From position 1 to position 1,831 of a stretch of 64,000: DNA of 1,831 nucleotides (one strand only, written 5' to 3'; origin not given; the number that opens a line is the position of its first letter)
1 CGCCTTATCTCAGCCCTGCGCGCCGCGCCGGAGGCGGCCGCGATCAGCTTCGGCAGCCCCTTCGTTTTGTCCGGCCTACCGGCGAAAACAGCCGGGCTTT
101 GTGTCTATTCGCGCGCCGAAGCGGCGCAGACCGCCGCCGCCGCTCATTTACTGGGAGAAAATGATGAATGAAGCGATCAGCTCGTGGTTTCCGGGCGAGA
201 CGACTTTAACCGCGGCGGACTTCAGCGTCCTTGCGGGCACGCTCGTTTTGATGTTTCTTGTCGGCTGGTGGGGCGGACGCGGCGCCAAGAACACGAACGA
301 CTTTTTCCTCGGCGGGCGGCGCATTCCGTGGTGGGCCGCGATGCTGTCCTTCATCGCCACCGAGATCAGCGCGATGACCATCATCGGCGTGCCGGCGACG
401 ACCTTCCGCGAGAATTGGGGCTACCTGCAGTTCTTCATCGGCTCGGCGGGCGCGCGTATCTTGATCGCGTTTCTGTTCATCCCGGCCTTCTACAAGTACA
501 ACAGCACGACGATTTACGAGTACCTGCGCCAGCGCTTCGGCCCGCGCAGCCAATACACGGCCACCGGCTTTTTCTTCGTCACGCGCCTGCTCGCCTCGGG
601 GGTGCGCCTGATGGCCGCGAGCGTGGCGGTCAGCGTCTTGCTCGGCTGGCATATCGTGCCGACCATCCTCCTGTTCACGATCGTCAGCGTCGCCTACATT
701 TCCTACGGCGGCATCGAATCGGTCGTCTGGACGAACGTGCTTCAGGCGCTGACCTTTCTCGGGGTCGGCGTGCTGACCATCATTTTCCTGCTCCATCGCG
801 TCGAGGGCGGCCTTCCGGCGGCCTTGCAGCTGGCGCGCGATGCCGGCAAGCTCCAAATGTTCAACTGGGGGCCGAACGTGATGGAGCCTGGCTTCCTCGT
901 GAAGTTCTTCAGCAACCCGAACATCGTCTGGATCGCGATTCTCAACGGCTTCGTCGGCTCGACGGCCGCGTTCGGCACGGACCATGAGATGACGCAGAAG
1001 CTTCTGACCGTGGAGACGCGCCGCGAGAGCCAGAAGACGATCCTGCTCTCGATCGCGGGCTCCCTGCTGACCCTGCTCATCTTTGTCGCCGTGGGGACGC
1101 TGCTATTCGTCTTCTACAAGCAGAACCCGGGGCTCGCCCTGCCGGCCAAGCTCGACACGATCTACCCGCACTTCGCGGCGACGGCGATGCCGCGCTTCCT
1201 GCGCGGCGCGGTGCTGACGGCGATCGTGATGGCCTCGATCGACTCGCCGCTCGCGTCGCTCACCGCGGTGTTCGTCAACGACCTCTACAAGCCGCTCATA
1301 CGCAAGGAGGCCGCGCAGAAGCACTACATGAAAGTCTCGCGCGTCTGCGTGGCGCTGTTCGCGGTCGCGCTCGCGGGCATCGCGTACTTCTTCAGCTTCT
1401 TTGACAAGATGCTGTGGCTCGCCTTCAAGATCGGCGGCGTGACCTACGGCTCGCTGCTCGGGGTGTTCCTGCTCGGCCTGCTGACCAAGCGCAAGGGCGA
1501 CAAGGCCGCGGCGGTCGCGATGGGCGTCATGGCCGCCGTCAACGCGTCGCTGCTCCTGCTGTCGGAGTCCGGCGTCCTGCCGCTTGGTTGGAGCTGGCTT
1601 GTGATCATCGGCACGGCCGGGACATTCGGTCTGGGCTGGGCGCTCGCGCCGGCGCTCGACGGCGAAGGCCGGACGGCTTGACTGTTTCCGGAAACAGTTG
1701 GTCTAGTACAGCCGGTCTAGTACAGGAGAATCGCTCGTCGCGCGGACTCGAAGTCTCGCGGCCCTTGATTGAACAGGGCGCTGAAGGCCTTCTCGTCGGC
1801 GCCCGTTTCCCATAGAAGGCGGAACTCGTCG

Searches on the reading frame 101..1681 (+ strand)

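Call 67: search_protein_families(library=pfam, proteins=[window:101-1681:+], max_evalue=0.00001)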
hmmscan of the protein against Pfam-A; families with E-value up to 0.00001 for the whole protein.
window:101-1681:+ (526 aa): 1 family
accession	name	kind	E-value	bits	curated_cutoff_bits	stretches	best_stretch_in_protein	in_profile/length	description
PF00474.23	SSF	-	1.8e-37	129.6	22.8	1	68-474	1-403/406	Sodium:solute symporter family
